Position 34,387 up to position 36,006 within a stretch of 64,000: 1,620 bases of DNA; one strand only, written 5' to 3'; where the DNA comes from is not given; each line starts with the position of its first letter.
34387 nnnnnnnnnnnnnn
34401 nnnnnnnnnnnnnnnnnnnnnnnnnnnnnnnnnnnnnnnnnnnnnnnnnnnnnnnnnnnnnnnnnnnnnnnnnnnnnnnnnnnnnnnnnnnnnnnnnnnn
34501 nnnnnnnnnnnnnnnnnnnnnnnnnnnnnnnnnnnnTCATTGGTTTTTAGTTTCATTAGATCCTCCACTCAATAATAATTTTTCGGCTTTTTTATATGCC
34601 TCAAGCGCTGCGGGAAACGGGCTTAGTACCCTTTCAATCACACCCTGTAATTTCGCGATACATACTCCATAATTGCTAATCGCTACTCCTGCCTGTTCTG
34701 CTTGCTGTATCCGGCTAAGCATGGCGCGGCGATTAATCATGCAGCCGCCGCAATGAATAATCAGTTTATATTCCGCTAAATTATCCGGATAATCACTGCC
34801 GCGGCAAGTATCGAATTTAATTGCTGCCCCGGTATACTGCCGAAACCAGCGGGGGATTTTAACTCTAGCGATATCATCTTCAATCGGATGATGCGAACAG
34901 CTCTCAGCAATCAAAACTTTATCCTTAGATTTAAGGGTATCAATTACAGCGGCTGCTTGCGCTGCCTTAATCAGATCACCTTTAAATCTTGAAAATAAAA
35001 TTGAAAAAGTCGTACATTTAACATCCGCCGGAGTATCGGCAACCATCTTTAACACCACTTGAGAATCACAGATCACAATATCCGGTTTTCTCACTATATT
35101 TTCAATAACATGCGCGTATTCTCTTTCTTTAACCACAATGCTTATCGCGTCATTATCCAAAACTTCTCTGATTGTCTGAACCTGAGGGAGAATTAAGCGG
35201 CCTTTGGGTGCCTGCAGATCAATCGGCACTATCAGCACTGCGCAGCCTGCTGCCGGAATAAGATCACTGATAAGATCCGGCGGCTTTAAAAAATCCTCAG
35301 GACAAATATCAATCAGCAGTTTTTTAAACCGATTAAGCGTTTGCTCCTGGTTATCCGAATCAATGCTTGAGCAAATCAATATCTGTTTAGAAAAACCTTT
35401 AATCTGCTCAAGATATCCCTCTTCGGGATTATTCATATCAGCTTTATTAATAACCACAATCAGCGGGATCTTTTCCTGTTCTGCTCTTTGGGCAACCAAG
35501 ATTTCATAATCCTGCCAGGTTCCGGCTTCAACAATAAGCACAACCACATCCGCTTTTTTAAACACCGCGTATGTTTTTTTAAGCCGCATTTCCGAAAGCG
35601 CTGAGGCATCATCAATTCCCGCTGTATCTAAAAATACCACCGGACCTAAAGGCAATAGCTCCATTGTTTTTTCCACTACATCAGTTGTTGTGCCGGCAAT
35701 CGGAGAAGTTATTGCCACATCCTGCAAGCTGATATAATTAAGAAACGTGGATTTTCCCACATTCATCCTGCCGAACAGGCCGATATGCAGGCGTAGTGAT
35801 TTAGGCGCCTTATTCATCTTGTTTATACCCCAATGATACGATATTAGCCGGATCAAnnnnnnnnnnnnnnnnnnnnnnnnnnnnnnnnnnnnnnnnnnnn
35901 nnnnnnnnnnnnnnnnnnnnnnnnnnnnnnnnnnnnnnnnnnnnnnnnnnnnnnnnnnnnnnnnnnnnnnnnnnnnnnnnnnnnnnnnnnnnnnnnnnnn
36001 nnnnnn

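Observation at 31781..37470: HydE/G/F maturases and TM1266-like regulator present, but no [FeFe] hydrogenase structural gene in 64 kb; the nearest hydrogenase is a [NiFe] group 3b enzyme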

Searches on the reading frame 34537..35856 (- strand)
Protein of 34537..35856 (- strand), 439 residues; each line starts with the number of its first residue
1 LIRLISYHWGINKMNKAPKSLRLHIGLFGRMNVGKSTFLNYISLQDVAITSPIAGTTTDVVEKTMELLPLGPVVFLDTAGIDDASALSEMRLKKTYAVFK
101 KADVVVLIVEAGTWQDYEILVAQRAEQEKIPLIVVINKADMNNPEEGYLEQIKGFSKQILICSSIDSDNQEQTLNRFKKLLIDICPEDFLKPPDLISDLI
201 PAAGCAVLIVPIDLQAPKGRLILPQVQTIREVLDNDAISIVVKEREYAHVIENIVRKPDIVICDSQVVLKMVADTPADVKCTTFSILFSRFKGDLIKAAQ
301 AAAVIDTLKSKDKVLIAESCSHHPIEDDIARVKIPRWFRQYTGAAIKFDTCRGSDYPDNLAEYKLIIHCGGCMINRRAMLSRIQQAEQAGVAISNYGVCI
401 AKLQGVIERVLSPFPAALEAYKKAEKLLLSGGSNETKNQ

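Call 4: search_protein_families(library=pfam, proteins=[window:34537-35856:-])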
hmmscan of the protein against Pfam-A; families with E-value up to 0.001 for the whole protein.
window:34537-35856:- (439 aa): 7 families
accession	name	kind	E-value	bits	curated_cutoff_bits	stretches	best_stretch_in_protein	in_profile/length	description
PF18133.7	HydF_tetramer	-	6.4e-44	149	22.6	1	299-413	4-118/118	Hydrogen maturase F tetramerization domain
PF18128.7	HydF_dimer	-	9.8e-38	128.7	23.4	1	195-293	1-99/99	Hydrogen maturase F dimerization domain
PF01926.29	MMR_HSR1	-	5.1e-21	75.3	21.9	1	25-138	2-113/113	50S ribosome-binding GTPase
PF02421.24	FeoB_N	-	2.3e-08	34.2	27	1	24-146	2-122/156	Ferrous iron transport protein B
PF00350.29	Dynamin_N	-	6e-06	26.8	27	0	25-57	1-33/168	Dynamin family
PF00009.33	GTP_EFTU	-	2.3e-05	24.5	26.5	1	93-159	84-150/188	Elongation factor Tu GTP binding domain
PF03193.22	RsgA_GTPase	-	8.7e-05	22.9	30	0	124-175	48-102/174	RsgA GTPase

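Call 5: search_protein_families(library=ncbifam, proteins=[window:34537-35856:-])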
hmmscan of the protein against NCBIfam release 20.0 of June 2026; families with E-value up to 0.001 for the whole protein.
window:34537-35856:- (439 aa): 18 families
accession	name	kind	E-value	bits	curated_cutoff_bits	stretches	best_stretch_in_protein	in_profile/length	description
TIGR03918.1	GTP_HydF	equivalog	6.2e-154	512.5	325.55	1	17-411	2-392/392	[FeFe] hydrogenase H-cluster maturation GTPase HydF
TIGR03594.1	GTPase_EngA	equivalog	3.2e-24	85.7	306.7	1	20-148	173-305/432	ribosome biogenesis GTPase Der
TIGR00450.1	mnmE_trmE_thdF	equivalog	1.2e-22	80.7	252.6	1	23-162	210-347/446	tRNA uridine-5-carboxymethylaminomethyl(34) synthesis GTPase MnmE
NF003661.0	PRK05291.1-3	equivalog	4.4e-22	79.1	380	1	23-163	217-352/448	tRNA uridine-5-carboxymethylaminomethyl(34) synthesis GTPase MnmE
NF000908.1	PRK00089.1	equivalog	1.3e-21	77.2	237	1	25-187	6-169/291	GTPase Era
TIGR00231.1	small_GTP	domain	7.5e-20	71.3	42.5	1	24-143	5-126/164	GTP-binding protein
TIGR00436.1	era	equivalog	3.2e-18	66.1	116.25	1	24-197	2-176/270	GTPase Era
NF002828.0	PRK03003.1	equivalog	2.4e-11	42.9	631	1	24-143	215-338/477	ribosome biogenesis GTPase Der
NF007071.0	PRK09518.1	equivalog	6.3e-11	41.5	953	1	24-143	446-569/706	bifunctional cytidylate kinase/GTPase Der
TIGR00437.1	feoB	equivalog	3e-08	32.8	315.65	1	29-144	1-114/594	ferrous iron transport protein B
TIGR03598.1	GTPase_YsxC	equivalog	1.3e-07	31.5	124.45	1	6-146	2-146/186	ribosome biogenesis GTP-binding protein YihA/YsxC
TIGR00487.1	IF-2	equivalog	1.1e-06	27.7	424.4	1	26-145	91-203/587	translation initiation factor IF-2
TIGR03156.1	GTP_HflX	equivalog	3.4e-06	26.2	216.75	1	22-174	189-344/351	GTPase HflX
NF007171.0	PRK09602.1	subfamily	1.5e-05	24.1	387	0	23-50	3-30/397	YchF-related putative GTPase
TIGR03597.1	GTPase_YqeH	equivalog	2.3e-05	23.7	297.4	1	24-89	157-223/361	ribosome biogenesis GTPase YqeH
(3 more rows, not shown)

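Call 8: find_homologous_proteins(query=window:34537-35817:-)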
Query window:34537-35817:- (426 aa): 8000 proteins with E <= 0.001 among 8000 candidates; the best 120 are listed.
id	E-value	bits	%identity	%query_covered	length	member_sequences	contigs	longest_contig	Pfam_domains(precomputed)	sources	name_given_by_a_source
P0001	4.7e-278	940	100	100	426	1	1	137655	PF18128.8,PF01926.30,PF00350.30,PF02421.25,PF00009.34,PF18133.8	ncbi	ncbi:MAG: [FeFe] hydrogenase H-cluster maturation GTPase HydF [Candidatus Omnitrophota bacterium]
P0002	3.9e-248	841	88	100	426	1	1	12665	PF18128.8,PF01926.30,PF00350.30,PF02421.25,PF18133.8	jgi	jgi:[FeFe] hydrogenase H-cluster maturation GTPase HydF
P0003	6.4e-244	827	87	100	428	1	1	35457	PF18128.8,PF01926.30,PF00350.30,PF02421.25,PF18133.8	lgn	-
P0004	5.4e-239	811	85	100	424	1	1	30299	PF18128.8,PF01926.30,PF00350.30,PF02421.25,PF18133.8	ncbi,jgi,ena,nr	ncbi:MAG: [FeFe] hydrogenase H-cluster maturation GTPase HydF [Candidatus Omnitrophica bacterium]|nr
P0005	6.2e-231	784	81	100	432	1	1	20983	PF18128.8,PF01926.30,PF00350.30,PF02421.25,PF00009.34,PF18133.8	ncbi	-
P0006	2.4e-207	707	74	97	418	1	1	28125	PF18128.8,PF01926.30,PF02421.25,PF18133.8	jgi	jgi:[FeFe] hydrogenase H-cluster maturation GTPase HydF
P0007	5.0e-185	633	68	96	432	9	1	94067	PF18128.8,PF01926.30,PF00350.30,PF18133.8,PF03193.23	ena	-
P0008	2.3e-184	631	66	99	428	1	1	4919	PF18128.8,PF01926.30,PF00350.30,PF18133.8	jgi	jgi:[FeFe] hydrogenase H-cluster maturation GTPase HydF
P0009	3.2e-184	631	65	100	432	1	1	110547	PF18128.8,PF01926.30,PF00350.30,PF18133.8,PF03193.23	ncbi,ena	-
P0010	5.2e-184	630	67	97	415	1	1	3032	PF18128.8,PF01926.30,PF00350.30,PF18133.8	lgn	-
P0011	1.1e-183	629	67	96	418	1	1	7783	PF18128.8,PF01926.30,PF00350.30,PF18133.8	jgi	jgi:[FeFe] hydrogenase H-cluster maturation GTPase HydF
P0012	6.0e-183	626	65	100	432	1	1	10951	PF18128.8,PF01926.30,PF00350.30,PF18133.8,PF03193.23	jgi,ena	-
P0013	1.0e-182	626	67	96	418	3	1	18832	PF18128.8,PF01926.30,PF00350.30,PF18133.8,PF03193.23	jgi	jgi:[FeFe] hydrogenase H-cluster maturation GTPase HydF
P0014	1.1e-182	626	66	97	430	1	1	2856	PF18128.8,PF01926.30,PF00350.30,PF18133.8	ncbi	-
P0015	1.1e-182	626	64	100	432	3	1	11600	PF18128.8,PF01926.30,PF00350.30,PF18133.8,PF03193.23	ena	-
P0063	1.8e-177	608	64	97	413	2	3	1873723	PF18128.8,PF01926.30,PF00350.30,PF18133.8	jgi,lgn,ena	-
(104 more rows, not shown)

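Call 9: find_encoding_contigs(protein=P0001, flank=10000, max_places=3)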
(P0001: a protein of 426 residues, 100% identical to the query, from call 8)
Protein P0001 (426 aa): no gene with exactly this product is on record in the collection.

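Call 15: find_encoding_contigs(protein=P0004, flank=10000, max_places=3)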
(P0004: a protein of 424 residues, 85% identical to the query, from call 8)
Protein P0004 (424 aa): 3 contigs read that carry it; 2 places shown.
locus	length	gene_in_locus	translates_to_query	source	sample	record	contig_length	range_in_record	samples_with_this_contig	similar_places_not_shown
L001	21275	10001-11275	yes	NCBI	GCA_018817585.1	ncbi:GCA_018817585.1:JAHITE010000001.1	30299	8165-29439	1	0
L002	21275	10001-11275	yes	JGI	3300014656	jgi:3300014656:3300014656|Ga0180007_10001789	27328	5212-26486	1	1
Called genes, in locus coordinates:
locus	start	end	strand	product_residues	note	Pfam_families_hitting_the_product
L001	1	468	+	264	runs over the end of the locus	PF08551:DUF1751, PF01694:Rhomboid, PF20216:DUF6576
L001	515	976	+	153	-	PF09424:YqeY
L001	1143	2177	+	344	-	PF13187:Fer4_9 (faint), PF12797:Fer4_2 (faint), PF17179:Fer4_22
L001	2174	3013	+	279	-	PF00970:FAD_binding_6 (weak), PF00175:NAD_binding_1, PF10418:DHODB_Fe-S_bind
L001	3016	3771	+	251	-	PF01058:Oxidored_q6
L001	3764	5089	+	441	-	PF27537:HoxH (weak), PF00374:NiFeSe_Hases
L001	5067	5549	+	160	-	PF01750:HycI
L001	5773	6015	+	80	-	PF01155:HypA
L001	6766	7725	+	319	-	PF01370:Epimerase, PF02719:Polysacc_synt_2 (faint), PF04321:RmlD_sub_bind (faint), PF16363:GDP_Man_Dehyd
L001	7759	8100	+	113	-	PF02627:CMD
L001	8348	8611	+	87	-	PF21699:TM1266-like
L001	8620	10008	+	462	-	PF00206:Lyase_1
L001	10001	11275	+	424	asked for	PF00350:Dynamin_N (faint), PF01926:MMR_HSR1, PF02421:FeoB_N (weak), PF18128:HydF_dimer, PF18133:HydF_tetramer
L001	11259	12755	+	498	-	PF04055:Radical_SAM, PF06968:BATS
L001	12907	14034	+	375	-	PF04055:Radical_SAM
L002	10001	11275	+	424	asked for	PF00350:Dynamin_N (faint), PF01926:MMR_HSR1, PF02421:FeoB_N (weak), PF18128:HydF_dimer, PF18133:HydF_tetramer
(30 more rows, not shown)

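Call 16: find_encoding_contigs(protein=P0063, flank=10000, max_places=2)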
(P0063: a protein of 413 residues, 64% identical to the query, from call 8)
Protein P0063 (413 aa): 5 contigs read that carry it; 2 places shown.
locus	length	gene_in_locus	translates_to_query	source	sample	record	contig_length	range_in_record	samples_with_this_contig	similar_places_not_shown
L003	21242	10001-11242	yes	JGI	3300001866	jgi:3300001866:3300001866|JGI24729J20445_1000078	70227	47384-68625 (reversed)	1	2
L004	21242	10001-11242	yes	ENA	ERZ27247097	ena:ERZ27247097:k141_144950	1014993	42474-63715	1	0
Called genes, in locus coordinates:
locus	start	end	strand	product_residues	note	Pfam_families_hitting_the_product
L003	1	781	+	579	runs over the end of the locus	PF00999:Na_H_Exchanger, PF00359:PTS_EIIA_2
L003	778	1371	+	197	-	PF09335:VTT_dom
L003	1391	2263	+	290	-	PF01863:YgjP-like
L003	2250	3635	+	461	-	PF12913:SH3_6, PF00877:NLPC_P60 (weak)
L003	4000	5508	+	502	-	PF00593:TonB_dep_Rec_b-barrel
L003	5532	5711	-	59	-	-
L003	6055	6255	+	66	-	PF00313:CSD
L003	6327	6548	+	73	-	PF00313:CSD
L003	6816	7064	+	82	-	PF21699:TM1266-like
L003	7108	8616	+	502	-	PF04055:Radical_SAM, PF06968:BATS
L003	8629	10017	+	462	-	PF00206:Lyase_1, PF10415:FumaraseC_C (weak)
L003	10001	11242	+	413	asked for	PF00350:Dynamin_N (faint), PF01926:MMR_HSR1, PF18128:HydF_dimer, PF18133:HydF_tetramer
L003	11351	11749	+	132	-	PF00989:PAS (weak), PF13596:PAS_10, PF08448:PAS_4 (weak), PF13426:PAS_9 (weak)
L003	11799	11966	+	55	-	-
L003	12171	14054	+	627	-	PF00662:Proton_antipo_N, PF00361:Proton_antipo_M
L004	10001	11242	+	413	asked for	PF00350:Dynamin_N (faint), PF01926:MMR_HSR1, PF18128:HydF_dimer, PF18133:HydF_tetramer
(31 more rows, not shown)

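Call 17: find_encoding_contigs(protein=P0007, flank=10000, max_places=2)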
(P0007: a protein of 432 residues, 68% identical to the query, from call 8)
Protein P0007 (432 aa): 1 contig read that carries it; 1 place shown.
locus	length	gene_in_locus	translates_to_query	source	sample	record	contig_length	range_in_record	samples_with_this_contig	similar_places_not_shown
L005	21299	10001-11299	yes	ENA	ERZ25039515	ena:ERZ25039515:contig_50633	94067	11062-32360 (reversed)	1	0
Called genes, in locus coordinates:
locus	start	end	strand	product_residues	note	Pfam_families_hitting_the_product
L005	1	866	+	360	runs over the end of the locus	PF01137:RTC, PF05189:RTC_insert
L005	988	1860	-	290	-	PF04055:Radical_SAM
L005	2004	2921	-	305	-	PF01734:Patatin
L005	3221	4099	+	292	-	PF00037:Fer4 (faint), PF12797:Fer4_2 (faint), PF12837:Fer4_6 (faint), PF12838:Fer4_7 (faint), PF13187:Fer4_9 (weak), PF13237:Fer4_10 (faint), PF00881:Nitroreductase, PF14512:TM1586_NiRdase (faint)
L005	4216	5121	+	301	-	PF04015:DUF362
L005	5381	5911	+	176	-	PF02915:Rubrerythrin (faint)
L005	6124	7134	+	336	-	PF00152:tRNA-synt_2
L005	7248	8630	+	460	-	PF01704:UDPGP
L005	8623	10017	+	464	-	PF00206:Lyase_1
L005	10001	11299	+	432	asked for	PF00350:Dynamin_N (faint), PF01926:MMR_HSR1, PF03193:RsgA_GTPase (faint), PF18128:HydF_dimer, PF18133:HydF_tetramer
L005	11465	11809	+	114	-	-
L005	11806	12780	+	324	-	-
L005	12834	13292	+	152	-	-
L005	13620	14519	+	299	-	PF11356:T2SSC (weak), PF17820:PDZ_6 (weak)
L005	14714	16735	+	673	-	PF21305:type_II_gspD_N0, PF03958:Secretin_N, PF00263:Secretin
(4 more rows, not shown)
